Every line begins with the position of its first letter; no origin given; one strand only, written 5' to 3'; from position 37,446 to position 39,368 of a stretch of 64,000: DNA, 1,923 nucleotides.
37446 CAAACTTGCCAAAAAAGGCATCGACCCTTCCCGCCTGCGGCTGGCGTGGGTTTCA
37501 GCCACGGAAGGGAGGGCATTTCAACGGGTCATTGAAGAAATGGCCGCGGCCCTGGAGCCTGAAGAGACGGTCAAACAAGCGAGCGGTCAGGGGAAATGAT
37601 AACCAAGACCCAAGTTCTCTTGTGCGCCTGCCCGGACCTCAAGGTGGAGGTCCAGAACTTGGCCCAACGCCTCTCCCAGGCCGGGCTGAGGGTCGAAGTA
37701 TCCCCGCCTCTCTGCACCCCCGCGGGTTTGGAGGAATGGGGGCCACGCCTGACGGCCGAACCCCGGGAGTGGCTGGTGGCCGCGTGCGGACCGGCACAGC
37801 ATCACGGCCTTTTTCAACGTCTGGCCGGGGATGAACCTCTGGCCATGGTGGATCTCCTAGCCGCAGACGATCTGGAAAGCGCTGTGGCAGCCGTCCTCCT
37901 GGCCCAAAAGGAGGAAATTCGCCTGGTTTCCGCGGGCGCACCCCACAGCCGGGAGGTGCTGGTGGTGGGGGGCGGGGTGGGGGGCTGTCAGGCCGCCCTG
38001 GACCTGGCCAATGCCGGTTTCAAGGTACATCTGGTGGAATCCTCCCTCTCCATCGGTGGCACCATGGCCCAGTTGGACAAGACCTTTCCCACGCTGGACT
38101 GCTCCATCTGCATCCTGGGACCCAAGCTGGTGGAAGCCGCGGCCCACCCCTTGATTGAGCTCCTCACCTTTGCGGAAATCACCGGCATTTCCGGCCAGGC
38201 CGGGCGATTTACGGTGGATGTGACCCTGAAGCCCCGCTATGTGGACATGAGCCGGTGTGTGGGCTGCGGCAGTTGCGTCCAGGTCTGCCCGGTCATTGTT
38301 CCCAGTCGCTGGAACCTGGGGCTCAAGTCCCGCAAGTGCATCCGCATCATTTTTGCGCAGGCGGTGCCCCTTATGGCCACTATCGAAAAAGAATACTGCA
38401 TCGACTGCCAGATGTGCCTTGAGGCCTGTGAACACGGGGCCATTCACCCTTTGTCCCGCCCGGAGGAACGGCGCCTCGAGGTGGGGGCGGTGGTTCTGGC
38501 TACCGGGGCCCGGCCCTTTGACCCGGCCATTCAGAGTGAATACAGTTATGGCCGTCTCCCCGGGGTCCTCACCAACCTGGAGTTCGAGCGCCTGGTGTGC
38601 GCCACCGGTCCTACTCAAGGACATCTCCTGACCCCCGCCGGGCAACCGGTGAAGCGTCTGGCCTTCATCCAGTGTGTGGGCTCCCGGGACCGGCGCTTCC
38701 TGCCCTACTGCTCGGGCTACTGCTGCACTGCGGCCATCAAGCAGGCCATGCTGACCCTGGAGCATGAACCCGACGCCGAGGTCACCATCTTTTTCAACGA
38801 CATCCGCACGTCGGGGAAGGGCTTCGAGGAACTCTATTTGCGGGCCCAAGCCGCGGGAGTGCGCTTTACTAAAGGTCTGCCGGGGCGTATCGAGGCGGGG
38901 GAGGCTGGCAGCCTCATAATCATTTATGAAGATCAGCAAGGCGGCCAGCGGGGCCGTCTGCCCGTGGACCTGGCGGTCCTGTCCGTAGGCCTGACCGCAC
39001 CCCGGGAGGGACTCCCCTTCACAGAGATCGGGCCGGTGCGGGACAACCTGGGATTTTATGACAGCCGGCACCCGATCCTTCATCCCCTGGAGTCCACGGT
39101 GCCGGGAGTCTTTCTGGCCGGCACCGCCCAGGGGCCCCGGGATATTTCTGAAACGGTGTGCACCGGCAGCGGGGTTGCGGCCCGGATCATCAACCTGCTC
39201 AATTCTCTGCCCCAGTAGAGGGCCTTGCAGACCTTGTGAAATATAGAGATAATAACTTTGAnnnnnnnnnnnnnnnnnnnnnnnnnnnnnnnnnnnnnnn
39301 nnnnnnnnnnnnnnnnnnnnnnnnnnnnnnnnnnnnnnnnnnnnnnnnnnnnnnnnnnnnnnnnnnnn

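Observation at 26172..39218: Bacterial Fwd-like plus multi-HdrA/MvhD/polyferredoxin supercluster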

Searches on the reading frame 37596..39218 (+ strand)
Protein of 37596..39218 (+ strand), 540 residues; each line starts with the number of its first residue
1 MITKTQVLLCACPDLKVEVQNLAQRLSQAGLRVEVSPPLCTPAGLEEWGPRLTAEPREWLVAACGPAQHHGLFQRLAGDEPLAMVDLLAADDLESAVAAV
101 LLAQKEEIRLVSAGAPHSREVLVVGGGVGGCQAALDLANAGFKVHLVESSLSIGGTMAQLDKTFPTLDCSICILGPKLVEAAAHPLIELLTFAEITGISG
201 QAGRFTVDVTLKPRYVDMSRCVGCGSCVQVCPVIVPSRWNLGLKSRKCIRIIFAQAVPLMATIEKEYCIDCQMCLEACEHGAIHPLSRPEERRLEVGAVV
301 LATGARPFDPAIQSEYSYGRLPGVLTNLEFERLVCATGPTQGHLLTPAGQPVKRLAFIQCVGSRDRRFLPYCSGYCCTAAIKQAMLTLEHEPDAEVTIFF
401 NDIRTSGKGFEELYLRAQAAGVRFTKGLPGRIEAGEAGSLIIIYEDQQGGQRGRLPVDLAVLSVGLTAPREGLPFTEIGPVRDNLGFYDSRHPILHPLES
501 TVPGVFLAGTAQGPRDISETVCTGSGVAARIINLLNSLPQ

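Call 4: search_protein_families(library=pfam, proteins=[window:37596-39218:+], max_evalue=0.01)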
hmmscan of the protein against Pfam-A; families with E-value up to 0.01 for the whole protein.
window:37596-39218:+ (540 aa): 22 families
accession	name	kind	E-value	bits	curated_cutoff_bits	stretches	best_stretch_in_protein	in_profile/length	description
PF07992.20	Pyr_redox_2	-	2.6e-12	47.2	26.1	1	120-315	2-119/291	Pyridine nucleotide-disulphide oxidoreductase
PF00037.32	Fer4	-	2.2e-11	43.5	21.1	2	215-233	2-20/24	4Fe-4S binding domain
PF12837.12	Fer4_6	-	9.3e-10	38.4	25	2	216-235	4-23/24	4Fe-4S binding domain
PF12838.12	Fer4_7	-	2e-09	38.2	27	2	207-233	31-50/52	4Fe-4S dicluster domain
PF14697.11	Fer4_21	-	4e-08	33.7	35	2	261-284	1-24/59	4Fe-4S dicluster domain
PF12831.13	FAD_oxidored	-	8e-08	32.4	27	1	120-158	1-39/416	FAD dependent oxidoreductase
PF13183.11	Fer4_8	-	1.2e-07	32.6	27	1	218-233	2-17/68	4Fe-4S dicluster domain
PF01134.28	GIDA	-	2.5e-07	30.6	22.1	1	121-320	2-167/391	Glucose inhibited division protein A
PF12797.12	Fer4_2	-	3e-07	30.4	24.5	1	214-233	3-22/22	4Fe-4S binding domain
PF13187.11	Fer4_9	-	4.1e-06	27.2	27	2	220-283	1-52/52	4Fe-4S dicluster domain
PF13450.12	NAD_binding_8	-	6.6e-06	26.8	21.9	1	123-159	1-37/68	NAD(P)-binding Rossmann-like domain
PF00890.30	FAD_binding_2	-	7.4e-06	25.8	20.4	1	121-157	2-38/414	FAD binding domain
PF13237.11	Fer4_10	-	8.8e-06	26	25.5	1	216-278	4-52/53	4Fe-4S dicluster domain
PF01946.23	Thi4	-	7.8e-05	22.4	26.2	1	120-159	19-59/235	Thi4 family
PF01266.30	DAO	-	9.1e-05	22.6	27.9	1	121-156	2-38/353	FAD dependent oxidoreductase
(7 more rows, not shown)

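Call 41: search_protein_families(library=ncbifam, proteins=[window:37596-39218:+], max_evalue=0.01)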
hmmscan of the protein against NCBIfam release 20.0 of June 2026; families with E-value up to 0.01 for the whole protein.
window:37596-39218:+ (540 aa): 92 families (the best 25 are shown)
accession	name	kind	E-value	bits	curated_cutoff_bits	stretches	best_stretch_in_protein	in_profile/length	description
NF040770.1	hetero_SS_HdrA2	exception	4.2e-151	504.7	1100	1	90-536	115-561/777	CoB-CoM heterodisulfide reductase HdrA2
NF041778.1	hetero_SS_HdrA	equivalog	2.4e-101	339.8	1400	1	113-531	137-566/771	ferredoxin:CoB-CoM heterodisulfide reductase subunit HdrA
NF041891.1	hdrA_Methbact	equivalog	3.1e-94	316.7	1300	1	117-536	132-557/762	ferredoxin:CoB-CoM heterodisulfide reductase subunit HdrA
NF009410.0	PRK12771.1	subfamily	1.2e-08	34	516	1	103-157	123-177/566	NAD(P)-binding protein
TIGR04105.1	FeFe_hydrog_B1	subfamily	6.9e-08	31.6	450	2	211-285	134-207/462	monomeric [FeFe] hydrogenase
NF045637.1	carotdesatCrtDProt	equivalog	6.5e-07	28.2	580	1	121-168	1-48/485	1-hydroxycarotenoid 3,4-desaturase CrtD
TIGR03467.1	HpnE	equivalog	8.8e-07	28.6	283.05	1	121-157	1-37/430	hydroxysqualene dehydroxylase HpnE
NF003437.0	PRK04965.1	equivalog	9.5e-07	28.1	392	1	100-153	123-176/378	NADH:flavorubredoxin reductase NorW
NF005560.0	PRK07233.1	equivalog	1.1e-06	27.8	252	1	120-161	2-43/435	hypothetical protein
TIGR02512.1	FeFe_hydrog_A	subfamily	1.4e-06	27.5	405.95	1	216-287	4-71/375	[FeFe] hydrogenase, group A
TIGR03997.1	mycofact_OYE_2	equivalog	2.1e-06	26.4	793.15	1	109-159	372-420/645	mycofactocin system FadH/OYE family oxidoreductase 2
NF005313.0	PRK06847.1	subfamily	2.2e-06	26.9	372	1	118-150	4-36/375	hypothetical protein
NF006021.0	PRK08163.1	equivalog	2.3e-06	26.9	459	1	117-156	4-43/398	3-hydroxybenzoate 6-monooxygenase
NF005503.0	PRK07118.1-2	equivalog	3e-06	26.7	252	1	215-284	163-230/292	RnfABCDGE type electron transport complex subunit B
TIGR00292.1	TIGR00292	equivalog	3.6e-06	26.4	148.3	1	120-162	23-65/254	sulfide-dependent adenosine diphosphate thiazole synthase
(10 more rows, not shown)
